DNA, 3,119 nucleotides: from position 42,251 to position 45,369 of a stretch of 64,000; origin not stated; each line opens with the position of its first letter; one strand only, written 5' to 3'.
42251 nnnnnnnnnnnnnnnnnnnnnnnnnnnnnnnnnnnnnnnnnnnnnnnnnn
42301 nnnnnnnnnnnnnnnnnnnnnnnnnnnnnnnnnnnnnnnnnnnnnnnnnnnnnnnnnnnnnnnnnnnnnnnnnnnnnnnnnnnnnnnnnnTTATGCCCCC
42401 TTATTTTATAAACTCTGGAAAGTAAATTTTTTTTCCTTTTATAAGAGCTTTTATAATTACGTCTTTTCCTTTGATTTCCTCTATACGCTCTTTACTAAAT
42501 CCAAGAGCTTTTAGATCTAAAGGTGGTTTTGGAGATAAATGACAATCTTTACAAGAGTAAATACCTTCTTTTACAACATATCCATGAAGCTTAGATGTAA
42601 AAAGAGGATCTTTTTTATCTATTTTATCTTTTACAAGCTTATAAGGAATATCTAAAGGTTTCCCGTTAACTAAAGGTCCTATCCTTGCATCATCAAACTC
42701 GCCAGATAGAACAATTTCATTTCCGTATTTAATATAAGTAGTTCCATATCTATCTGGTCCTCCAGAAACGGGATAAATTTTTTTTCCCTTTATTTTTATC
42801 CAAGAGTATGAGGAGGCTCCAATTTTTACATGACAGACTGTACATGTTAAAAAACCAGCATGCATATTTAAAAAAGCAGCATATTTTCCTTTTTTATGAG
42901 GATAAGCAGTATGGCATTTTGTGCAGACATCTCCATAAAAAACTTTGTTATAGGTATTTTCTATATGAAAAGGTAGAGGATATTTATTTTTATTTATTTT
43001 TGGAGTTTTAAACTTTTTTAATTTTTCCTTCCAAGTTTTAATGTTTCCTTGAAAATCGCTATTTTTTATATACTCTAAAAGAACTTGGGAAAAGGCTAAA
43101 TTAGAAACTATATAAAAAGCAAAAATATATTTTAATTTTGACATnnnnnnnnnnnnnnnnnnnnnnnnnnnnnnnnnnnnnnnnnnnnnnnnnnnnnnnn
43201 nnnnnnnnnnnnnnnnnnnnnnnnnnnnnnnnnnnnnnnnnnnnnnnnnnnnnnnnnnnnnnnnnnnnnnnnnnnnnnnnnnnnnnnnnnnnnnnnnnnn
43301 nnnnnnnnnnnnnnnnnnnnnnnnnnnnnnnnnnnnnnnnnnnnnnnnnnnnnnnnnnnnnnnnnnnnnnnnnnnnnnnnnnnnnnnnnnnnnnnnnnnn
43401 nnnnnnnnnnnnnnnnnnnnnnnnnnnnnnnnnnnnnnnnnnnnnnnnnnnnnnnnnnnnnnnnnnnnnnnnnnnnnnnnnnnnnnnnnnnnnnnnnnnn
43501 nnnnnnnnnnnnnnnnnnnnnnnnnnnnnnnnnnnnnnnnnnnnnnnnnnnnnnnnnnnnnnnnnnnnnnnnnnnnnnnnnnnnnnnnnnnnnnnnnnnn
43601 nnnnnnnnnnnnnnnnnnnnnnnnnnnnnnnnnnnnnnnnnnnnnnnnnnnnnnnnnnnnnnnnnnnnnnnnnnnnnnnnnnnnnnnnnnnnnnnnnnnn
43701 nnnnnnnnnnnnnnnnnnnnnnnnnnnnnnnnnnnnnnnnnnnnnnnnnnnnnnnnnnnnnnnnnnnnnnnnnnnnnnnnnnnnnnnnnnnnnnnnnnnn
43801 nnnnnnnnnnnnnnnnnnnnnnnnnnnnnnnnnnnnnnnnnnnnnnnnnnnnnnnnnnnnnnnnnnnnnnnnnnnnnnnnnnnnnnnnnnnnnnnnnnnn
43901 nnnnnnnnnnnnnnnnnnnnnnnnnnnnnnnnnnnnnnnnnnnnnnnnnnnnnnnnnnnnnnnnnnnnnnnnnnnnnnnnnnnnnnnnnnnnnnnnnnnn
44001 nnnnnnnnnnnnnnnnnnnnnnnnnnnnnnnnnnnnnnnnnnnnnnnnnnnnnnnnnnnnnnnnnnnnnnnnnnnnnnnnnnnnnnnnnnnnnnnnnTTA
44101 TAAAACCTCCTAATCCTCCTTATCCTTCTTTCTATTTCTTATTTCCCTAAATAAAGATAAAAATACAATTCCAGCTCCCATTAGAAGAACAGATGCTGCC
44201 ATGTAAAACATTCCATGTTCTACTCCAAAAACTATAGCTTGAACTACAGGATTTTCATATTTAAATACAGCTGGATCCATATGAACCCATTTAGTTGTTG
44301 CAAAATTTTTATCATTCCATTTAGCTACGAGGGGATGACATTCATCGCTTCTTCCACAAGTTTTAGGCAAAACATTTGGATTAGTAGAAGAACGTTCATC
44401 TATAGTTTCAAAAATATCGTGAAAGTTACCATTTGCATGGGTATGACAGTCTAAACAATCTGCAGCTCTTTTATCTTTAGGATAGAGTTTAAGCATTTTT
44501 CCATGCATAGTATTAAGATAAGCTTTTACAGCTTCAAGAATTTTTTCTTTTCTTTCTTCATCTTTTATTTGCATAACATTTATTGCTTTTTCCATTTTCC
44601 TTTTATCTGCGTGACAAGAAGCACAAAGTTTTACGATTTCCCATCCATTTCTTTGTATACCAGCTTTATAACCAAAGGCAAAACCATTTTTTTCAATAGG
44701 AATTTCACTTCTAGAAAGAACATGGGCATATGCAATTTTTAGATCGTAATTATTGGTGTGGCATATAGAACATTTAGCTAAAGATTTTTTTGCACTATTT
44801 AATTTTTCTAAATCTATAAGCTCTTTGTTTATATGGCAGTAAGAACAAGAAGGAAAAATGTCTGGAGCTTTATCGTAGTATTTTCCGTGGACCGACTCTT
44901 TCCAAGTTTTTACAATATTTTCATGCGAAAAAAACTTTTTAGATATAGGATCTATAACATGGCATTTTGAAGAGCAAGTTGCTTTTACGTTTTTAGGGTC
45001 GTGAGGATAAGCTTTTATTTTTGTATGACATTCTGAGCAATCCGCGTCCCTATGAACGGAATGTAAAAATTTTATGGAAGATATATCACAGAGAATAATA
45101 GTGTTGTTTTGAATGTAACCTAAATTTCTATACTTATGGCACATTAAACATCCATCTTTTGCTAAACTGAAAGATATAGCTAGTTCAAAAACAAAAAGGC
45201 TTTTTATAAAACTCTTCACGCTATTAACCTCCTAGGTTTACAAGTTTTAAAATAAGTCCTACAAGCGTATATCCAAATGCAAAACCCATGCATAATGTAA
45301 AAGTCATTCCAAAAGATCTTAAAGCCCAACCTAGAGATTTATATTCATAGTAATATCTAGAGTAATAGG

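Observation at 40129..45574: Eight-gene multiheme cytochrome / cytochrome b / NHL-propeller operon that matches no named respiratory module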

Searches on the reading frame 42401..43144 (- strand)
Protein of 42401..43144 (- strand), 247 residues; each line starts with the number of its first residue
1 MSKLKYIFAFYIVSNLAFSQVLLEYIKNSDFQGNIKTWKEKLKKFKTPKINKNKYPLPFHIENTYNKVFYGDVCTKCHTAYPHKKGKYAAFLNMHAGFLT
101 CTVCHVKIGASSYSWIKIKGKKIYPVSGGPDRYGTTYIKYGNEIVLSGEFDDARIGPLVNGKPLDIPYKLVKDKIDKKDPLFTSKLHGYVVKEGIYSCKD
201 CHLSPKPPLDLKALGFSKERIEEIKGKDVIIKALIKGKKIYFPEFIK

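Call 3: search_protein_families(library=pfam, proteins=[window:42401-43144:-], max_evalue=0.1)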
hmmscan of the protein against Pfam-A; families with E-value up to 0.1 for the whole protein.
window:42401-43144:- (247 aa): 6 families
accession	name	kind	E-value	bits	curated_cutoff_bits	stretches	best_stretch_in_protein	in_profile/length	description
PF14522.11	Cytochrome_C7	-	6.1e-05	23.2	24.8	1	70-110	12-53/67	Cytochrome c7 and related cytochrome c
PF14537.11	Cytochrom_c3_2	-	0.0044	17.9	25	0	70-106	25-65/79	Cytochrome c3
PF09699.15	Paired_CXXCH_1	-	0.0046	17.1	20.6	1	71-107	6-38/41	Doubled CXXCH motif (Paired_CXXCH_1)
PF22678.1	Cytochrom_c_NrfB-like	-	0.0047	17.8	27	1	68-106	30-66/89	Cytochrome c-type protein NrfB-like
PF02085.21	Cytochrom_CIII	-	0.008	16.9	22.9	0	72-109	47-86/101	Class III cytochrome C family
PF03264.19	Cytochrom_NNT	-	0.068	13.3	24.1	0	72-121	37-88/174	NapC/NirT cytochrome c family, N-terminal region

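Call 4: search_protein_families(library=ncbifam, proteins=[window:42401-43144:-], max_evalue=0.1)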
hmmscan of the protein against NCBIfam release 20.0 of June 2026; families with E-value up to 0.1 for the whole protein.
window:42401-43144:- (247 aa): 11 families
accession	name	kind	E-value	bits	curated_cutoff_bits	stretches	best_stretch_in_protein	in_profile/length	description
TIGR04315.1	octaheme_Shew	subfamily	0.00031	19.9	375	1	72-111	220-256/440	tetrathionate reductase family octaheme c-type cytochrome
TIGR03508.1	decahem_SO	subfamily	0.0021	17.6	192.2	1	73-111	214-254/258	DmsE family decaheme c-type cytochrome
TIGR04257.1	nanowire_3heme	domain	0.0045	17.1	40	0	44-107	4-60/75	c(7)-type cytochrome triheme domain-containing protein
NF040886.1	cyt_C_like_Sec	equivalog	0.0062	15.2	250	0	181-205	229-253/423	multiheme c-type cytochrome (seleno)protein ExtKL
TIGR03153.1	cytochr_NrfH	equivalog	0.012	15.6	134.2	0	72-116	29-70/138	cytochrome c nitrite reductase small subunit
NF008659.0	PRK11659.1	equivalog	0.016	14.9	184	0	72-106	111-143/188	cytochrome c nitrite reductase pentaheme subunit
TIGR03146.1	cyt_nit_nrfB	equivalog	0.019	15.3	166.6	0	72-106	85-117/145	cytochrome c nitrite reductase pentaheme subunit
TIGR04314.1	methano7heme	equivalog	0.022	13.6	250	0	195-223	437-465/494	methanogenesis multiheme c-type cytochrome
NF047727.1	4hemeCytCCctA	equivalog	0.034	14.3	180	0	71-107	57-89/109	tetraheme c-type cytochrome CctA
NF041028.1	decahem_GSU2203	exception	0.038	13.2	325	0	72-110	149-186/317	GSU2203 family decaheme c-type cytochrome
NF045713.1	CxxCH_16_HmcA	equivalog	0.039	12.6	400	0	73-106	320-356/541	sulfate respiration complex hexadecaheme cytochrome HmcA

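Call 40: find_homologous_proteins(query=window:42401-43144:-, max_evalue=0.01)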
Query window:42401-43144:- (247 aa): 14 proteins with E <= 0.01 among 681 candidates.
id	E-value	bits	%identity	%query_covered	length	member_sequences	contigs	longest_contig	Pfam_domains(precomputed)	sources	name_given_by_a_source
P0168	5.0e-163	559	99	100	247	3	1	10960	-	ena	-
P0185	6.3e-124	430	74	100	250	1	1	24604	-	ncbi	-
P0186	8.5e-13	66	30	76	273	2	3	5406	-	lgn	-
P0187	1.3e-12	66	27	89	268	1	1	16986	-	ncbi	-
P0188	4.5e-12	64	27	82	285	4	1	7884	-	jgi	-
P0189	1.2e-11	63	25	88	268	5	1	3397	-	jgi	jgi:RNase P subunit RPR2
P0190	3.2e-11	61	27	76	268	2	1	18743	-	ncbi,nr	ncbi:MAG: hypothetical protein KAH20_04225 [Methylococcales bacterium]|nr:hypothetical protein [Meth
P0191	5.2e-11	60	26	87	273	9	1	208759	-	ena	-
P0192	1.2e-10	59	28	73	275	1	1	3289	-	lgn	-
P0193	1.4e-10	59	25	76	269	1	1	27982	PF03264.20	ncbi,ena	-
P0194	2.1e-10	58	27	76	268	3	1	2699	PF03264.20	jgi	jgi:RNase P subunit RPR2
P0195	2.5e-10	58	26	85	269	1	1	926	-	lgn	-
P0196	1.4e-9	56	26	73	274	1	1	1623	-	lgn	-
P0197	1.1e-7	50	26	68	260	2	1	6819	PF14522.12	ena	-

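Call 42: find_encoding_contigs(protein=P0190, flank=8000, max_places=1)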
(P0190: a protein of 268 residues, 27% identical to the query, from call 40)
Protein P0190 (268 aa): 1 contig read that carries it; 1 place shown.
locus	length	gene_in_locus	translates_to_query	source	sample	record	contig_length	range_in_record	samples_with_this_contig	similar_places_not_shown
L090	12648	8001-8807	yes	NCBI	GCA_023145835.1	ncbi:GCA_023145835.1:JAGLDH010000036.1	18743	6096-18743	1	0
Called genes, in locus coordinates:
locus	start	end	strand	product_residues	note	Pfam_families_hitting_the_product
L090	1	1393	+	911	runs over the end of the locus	PF22113:Mtrc-MtrF_II-IV_dom (weak)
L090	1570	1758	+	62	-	-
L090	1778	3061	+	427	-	-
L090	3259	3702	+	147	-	-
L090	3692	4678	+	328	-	PF14522:Cytochrome_C7 (faint), PF14537:Cytochrom_c3_2 (faint), PF09699:Paired_CXXCH_1 (faint), PF22113:Mtrc-MtrF_II-IV_dom (weak)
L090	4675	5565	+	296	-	PF09699:Paired_CXXCH_1 (faint), PF14522:Cytochrome_C7 (faint), PF14537:Cytochrom_c3_2 (faint)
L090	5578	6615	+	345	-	PF12801:Fer4_5, PF12838:Fer4_7 (faint), PF12801:Fer4_5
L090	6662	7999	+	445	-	PF03264:Cytochrom_NNT (faint), PF14522:Cytochrome_C7 (weak)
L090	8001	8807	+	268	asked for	-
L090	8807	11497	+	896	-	PF01436:NHL (faint), PF14537:Cytochrom_c3_2 (faint), PF14522:Cytochrome_C7 (faint), PF09699:Paired_CXXCH_1 (weak), PF22113:Mtrc-MtrF_II-IV_dom (weak)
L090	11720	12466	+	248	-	-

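Call 43: find_encoding_contigs(protein=P0191, flank=8000, max_places=1)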
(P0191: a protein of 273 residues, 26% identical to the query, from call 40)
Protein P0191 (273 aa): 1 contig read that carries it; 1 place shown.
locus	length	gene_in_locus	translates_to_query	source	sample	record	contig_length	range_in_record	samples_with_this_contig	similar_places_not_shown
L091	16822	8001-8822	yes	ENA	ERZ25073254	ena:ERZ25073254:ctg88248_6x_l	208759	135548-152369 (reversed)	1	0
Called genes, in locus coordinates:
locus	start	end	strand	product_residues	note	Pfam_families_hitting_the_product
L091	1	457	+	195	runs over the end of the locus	-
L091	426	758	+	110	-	-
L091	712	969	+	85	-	-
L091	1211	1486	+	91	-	-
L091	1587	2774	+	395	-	-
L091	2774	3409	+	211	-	-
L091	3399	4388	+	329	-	PF22113:Mtrc-MtrF_II-IV_dom (faint), PF14522:Cytochrome_C7 (faint), PF14537:Cytochrom_c3_2 (faint), PF09699:Paired_CXXCH_1 (faint)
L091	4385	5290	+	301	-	PF14522:Cytochrome_C7 (faint), PF09699:Paired_CXXCH_1 (faint), PF14537:Cytochrom_c3_2 (faint)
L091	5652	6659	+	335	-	PF12801:Fer4_5, PF12838:Fer4_7 (faint), PF12801:Fer4_5 (weak)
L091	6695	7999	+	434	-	PF14522:Cytochrome_C7 (weak)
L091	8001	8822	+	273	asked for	-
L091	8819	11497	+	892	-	PF01436:NHL (faint), PF17170:DUF5128 (faint), PF02085:Cytochrom_CIII (faint), PF09699:Paired_CXXCH_1 (faint), PF14522:Cytochrome_C7 (faint), PF14537:Cytochrom_c3_2 (faint)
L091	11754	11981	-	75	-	-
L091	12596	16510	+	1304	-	PF07238:PilZ (weak), PF07793:DUF1631, PF26671:DUF1631_2nd, PF26672:DUF1631_3rd, PF26670:DUF1631_C, PF00990:GGDEF, PF00563:EAL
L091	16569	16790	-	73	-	PF09012:FeoC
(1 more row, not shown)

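Call 44: find_encoding_contigs(protein=P0187, flank=8000, max_places=1)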
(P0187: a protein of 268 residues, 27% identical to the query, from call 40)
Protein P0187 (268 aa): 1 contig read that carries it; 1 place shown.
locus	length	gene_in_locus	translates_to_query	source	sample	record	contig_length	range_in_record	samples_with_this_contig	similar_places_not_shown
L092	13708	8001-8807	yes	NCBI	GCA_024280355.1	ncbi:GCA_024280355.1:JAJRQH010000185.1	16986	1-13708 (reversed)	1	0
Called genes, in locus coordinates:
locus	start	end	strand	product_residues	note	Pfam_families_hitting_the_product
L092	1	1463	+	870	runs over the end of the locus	PF22113:Mtrc-MtrF_II-IV_dom (faint)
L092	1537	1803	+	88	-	-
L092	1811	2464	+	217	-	-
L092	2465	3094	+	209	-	-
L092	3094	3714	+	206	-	-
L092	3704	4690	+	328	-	PF14522:Cytochrome_C7 (faint), PF14537:Cytochrom_c3_2 (faint), PF03264:Cytochrom_NNT (faint), PF09699:Paired_CXXCH_1 (faint), PF22113:Mtrc-MtrF_II-IV_dom (weak)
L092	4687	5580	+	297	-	PF09699:Paired_CXXCH_1 (faint), PF14522:Cytochrome_C7 (faint), PF14537:Cytochrom_c3_2 (faint)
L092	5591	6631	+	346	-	PF12801:Fer4_5, PF12838:Fer4_7 (faint), PF12801:Fer4_5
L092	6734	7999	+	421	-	PF14522:Cytochrome_C7 (weak)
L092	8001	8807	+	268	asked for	-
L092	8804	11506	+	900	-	PF01436:NHL (faint), PF02085:Cytochrom_CIII (faint), PF14522:Cytochrome_C7 (faint), PF14537:Cytochrom_c3_2 (faint), PF09699:Paired_CXXCH_1 (weak)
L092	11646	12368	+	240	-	-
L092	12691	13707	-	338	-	?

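Call 60: predict_structure(alignment_id=A3)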
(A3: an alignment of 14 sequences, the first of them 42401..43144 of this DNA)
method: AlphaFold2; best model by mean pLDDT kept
length: 247 residues; sequences in the alignment: 14
mean_pLDDT: 49.0   pTM: 0.45
mean pLDDT of the five models: 49.0, 40.5, 39.0, 36.9, 35.7
residues with pLDDT >= 90: 0; 70-90: 23; 50-70: 84; < 50: 140
segments of 3 or more residues with pLDDT < 50: 50-114, 125-140, 143-153, 195-216, 223-235, 239-247
pLDDT, mean of each block of 10 residues (from residue 1): 78 65 63 74 68 39 36 39 36 36 35 49 46 37 41 50 60 54 60 49 33 47 47 47 31
secondary structure, 60 per line:
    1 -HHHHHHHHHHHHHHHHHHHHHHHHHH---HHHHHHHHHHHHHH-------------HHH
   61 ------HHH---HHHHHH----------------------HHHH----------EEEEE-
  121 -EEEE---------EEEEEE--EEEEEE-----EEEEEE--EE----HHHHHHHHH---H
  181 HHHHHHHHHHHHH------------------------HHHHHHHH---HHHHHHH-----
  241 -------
elements in order: H2-27 H31-44 H73-78 H101-104 E115-119 E122-125 E135-140 E143-148 E154-159 H168-176 H180-193 H218-225 H229-235

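Call 69: find_related_loci(query=A3, collection=metagenome_contigs, flank=8000)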
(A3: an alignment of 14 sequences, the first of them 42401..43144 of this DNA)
Query A3 (247 aa) in metagenome_contigs; peptide patterns used: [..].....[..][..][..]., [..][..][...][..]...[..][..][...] (x = any residue, [..] = any of these).
54 stretches matched a pattern; 12 encode a relative of the query (tblastn E <= 1e-3); 12 distinct loci.
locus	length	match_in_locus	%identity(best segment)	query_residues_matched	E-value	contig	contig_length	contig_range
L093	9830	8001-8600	24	39-224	8e-15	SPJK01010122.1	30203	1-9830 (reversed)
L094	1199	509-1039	26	58-225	7e-15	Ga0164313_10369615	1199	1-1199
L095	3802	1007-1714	27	7-225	1e-14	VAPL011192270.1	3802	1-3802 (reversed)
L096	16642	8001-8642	24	20-226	4e-14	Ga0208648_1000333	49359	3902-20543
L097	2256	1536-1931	25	3-126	2e-9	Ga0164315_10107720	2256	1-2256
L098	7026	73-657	23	58-226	4e-9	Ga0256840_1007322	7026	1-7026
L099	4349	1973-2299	24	23-127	6e-9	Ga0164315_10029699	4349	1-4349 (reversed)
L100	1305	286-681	25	3-126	8e-9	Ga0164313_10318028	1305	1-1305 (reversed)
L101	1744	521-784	25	42-126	1e-8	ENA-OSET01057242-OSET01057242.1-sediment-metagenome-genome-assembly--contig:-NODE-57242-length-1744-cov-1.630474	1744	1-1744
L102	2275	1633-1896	25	42-126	2e-8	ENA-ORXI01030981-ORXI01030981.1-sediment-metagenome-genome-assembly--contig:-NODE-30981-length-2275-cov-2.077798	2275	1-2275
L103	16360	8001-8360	26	1-115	2e-8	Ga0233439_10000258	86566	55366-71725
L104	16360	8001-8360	26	1-115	2e-8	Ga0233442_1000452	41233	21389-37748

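Call 72: search_protein_families(library=pfam, proteins=[L090:2-1393:+, L090:1778-3061:+, L090:3259-3702:+, L090:3692-4678:+, L090:4675-5565:+, L090:5578-6615:+, L090:6662-7999:+, L090:8807-11497:+, L090:11720-12466:+], max_evalue=0.01)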
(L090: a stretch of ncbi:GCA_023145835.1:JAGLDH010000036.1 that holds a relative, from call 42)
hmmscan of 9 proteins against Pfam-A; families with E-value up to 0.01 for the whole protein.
L090:2-1393:+ (463 aa): 2 families
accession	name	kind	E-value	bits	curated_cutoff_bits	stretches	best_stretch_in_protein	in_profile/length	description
PF13435.11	Cytochrome_C554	-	0.0012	20.2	20.8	0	174-196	61-83/84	Cytochrome c554 and c-prime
PF22113.1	Mtrc-MtrF_II-IV_dom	-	0.0087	16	30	0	174-206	105-137/176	Outer membrane cytochrome MtrC/MtrF-like, domains II/IV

L090:1778-3061:+ (427 aa): 0 families

L090:3259-3702:+ (147 aa): 3 families
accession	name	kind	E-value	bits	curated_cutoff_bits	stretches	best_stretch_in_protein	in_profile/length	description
PF14522.11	Cytochrome_C7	-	0.00025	21.2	24.8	0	38-92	14-66/67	Cytochrome c7 and related cytochrome c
PF14537.11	Cytochrom_c3_2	-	0.004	18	25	0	4-59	25-79/79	Cytochrome c3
PF01753.24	zf-MYND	-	0.0072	16.8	22.7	1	130-143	12-25/39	MYND finger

L090:3692-4678:+ (328 aa): 6 families
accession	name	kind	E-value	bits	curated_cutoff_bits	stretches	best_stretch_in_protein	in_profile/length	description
PF22113.1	Mtrc-MtrF_II-IV_dom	-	7.9e-10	39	30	2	165-322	25-167/176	Outer membrane cytochrome MtrC/MtrF-like, domains II/IV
PF09699.15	Paired_CXXCH_1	-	1.2e-08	34.9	20.6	1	234-255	8-29/41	Doubled CXXCH motif (Paired_CXXCH_1)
PF14537.11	Cytochrom_c3_2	-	1.5e-07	32.2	25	0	79-139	8-68/79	Cytochrome c3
PF14522.11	Cytochrome_C7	-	2.9e-07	30.6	24.8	0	93-176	14-67/67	Cytochrome c7 and related cytochrome c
PF03264.19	Cytochrom_NNT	-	4.2e-05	23.8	24.1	0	92-137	125-166/174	NapC/NirT cytochrome c family, N-terminal region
PF02085.21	Cytochrom_CIII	-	0.00075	20.2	22.9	1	79-139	32-86/101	Class III cytochrome C family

L090:4675-5565:+ (296 aa): 6 families
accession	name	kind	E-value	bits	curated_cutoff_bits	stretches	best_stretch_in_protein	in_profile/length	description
PF09699.15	Paired_CXXCH_1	-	2.6e-12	46.7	20.6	1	121-160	4-37/41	Doubled CXXCH motif (Paired_CXXCH_1)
PF14522.11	Cytochrome_C7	-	1.9e-09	37.7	24.8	2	56-131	12-67/67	Cytochrome c7 and related cytochrome c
PF14537.11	Cytochrom_c3_2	-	3.2e-06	27.9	25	0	57-131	6-65/79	Cytochrome c3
PF22113.1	Mtrc-MtrF_II-IV_dom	-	3.4e-06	27.1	30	1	55-132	79-165/176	Outer membrane cytochrome MtrC/MtrF-like, domains II/IV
PF13435.11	Cytochrome_C554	-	0.0086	17.4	20.8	0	96-130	50-83/84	Cytochrome c554 and c-prime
PF02085.21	Cytochrom_CIII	-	0.0096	16.7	22.9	0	59-109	48-90/101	Class III cytochrome C family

L090:5578-6615:+ (345 aa): 8 families
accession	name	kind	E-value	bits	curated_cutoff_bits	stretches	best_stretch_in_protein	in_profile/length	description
PF12801.12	Fer4_5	-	1.5e-18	66.9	22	2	76-117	6-47/48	4Fe-4S binding domain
PF12838.12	Fer4_7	-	1.8e-06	28.8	27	1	230-274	1-52/52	4Fe-4S dicluster domain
PF13237.11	Fer4_10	-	0.00011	22.5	25.5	1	224-270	2-52/53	4Fe-4S dicluster domain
PF00037.32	Fer4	-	0.00074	19.7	21.1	1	254-275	2-23/24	4Fe-4S binding domain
PF14697.11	Fer4_21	-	0.0016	19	35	0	198-248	14-59/59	4Fe-4S dicluster domain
PF13187.11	Fer4_9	-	0.0043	17.5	27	1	230-273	1-50/52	4Fe-4S dicluster domain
PF12837.12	Fer4_6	-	0.0045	17.3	25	1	224-246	2-24/24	4Fe-4S binding domain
PF12797.12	Fer4_2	-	0.009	16.4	24.5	0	223-241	2-20/22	4Fe-4S binding domain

L090:6662-7999:+ (445 aa): 2 families
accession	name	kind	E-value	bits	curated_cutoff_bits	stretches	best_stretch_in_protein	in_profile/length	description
PF14522.11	Cytochrome_C7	-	2e-06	27.9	24.8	1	138-210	12-66/67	Cytochrome c7 and related cytochrome c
PF03264.19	Cytochrom_NNT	-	6.5e-05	23.2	24.1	0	91-179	70-168/174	NapC/NirT cytochrome c family, N-terminal region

L090:8807-11497:+ (896 aa): 9 families
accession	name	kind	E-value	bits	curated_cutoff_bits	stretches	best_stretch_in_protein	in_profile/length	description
PF09699.15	Paired_CXXCH_1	-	2.4e-29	101.2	20.6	4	402-454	1-39/41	Doubled CXXCH motif (Paired_CXXCH_1)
PF14522.11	Cytochrome_C7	-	1.7e-19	69.9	24.8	2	514-552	13-54/67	Cytochrome c7 and related cytochrome c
PF22113.1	Mtrc-MtrF_II-IV_dom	-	9.8e-13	48.4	30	1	583-767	7-167/176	Outer membrane cytochrome MtrC/MtrF-like, domains II/IV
PF14537.11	Cytochrom_c3_2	-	7.8e-12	45.9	25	2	514-617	6-79/79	Cytochrome c3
PF01436.27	NHL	-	2.2e-09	37.3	20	0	37-64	1-28/28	NHL repeat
PF17170.10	DUF5128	-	9.5e-05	22.2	22.9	0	48-74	53-79/321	6-bladed beta-propeller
PF22678.1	Cytochrom_c_NrfB-like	-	0.00011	23.1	27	0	542-624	1-73/89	Cytochrome c-type protein NrfB-like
PF08450.18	SGL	-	0.00068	19.7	26.3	0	29-126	125-227/246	SMP-30/Gluconolactonase/LRE-like region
PF25021.1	TEN_NHL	-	0.0033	16.9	27.1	0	40-110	33-100/357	Teneurin NHL domain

L090:11720-12466:+ (248 aa): 0 families

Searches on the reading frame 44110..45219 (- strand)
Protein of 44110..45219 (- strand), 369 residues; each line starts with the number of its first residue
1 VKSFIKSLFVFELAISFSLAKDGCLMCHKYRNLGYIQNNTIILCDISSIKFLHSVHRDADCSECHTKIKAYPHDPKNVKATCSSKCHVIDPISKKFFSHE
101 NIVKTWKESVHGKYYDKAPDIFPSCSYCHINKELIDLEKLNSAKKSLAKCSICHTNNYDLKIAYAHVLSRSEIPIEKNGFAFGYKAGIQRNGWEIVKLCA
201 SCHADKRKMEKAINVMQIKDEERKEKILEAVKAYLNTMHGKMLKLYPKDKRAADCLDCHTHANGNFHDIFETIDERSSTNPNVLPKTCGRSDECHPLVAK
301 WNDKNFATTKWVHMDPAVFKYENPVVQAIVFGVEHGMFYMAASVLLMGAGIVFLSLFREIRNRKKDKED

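Call 3: search_protein_families(library=pfam, proteins=[window:44110-45219:-], max_evalue=0.1)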
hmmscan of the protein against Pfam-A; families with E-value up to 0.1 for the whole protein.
window:44110-45219:- (369 aa): 4 families
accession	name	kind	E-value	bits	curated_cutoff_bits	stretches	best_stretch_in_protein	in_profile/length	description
PF22113.1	Mtrc-MtrF_II-IV_dom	-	3.3e-06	27.2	30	1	124-280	8-148/176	Outer membrane cytochrome MtrC/MtrF-like, domains II/IV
PF02085.21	Cytochrom_CIII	-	0.00021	22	22.9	1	47-154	19-101/101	Class III cytochrome C family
PF14522.11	Cytochrome_C7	-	0.0004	20.6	24.8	0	144-260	10-67/67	Cytochrome c7 and related cytochrome c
PF19817.4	DUF6300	-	0.072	13.6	27.8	0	185-231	32-78/110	Family of unknown function (DUF6300)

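Call 4: search_protein_families(library=ncbifam, proteins=[window:44110-45219:-], max_evalue=0.1)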
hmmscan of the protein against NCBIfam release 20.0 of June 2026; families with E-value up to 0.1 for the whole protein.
window:44110-45219:- (369 aa): 0 families

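Call 64: search_solved_structures(query=window:44110-45219:-, max_evalue=0.1)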
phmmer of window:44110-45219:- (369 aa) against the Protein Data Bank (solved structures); distinct sequences matched with E-value up to 0.1: 0.
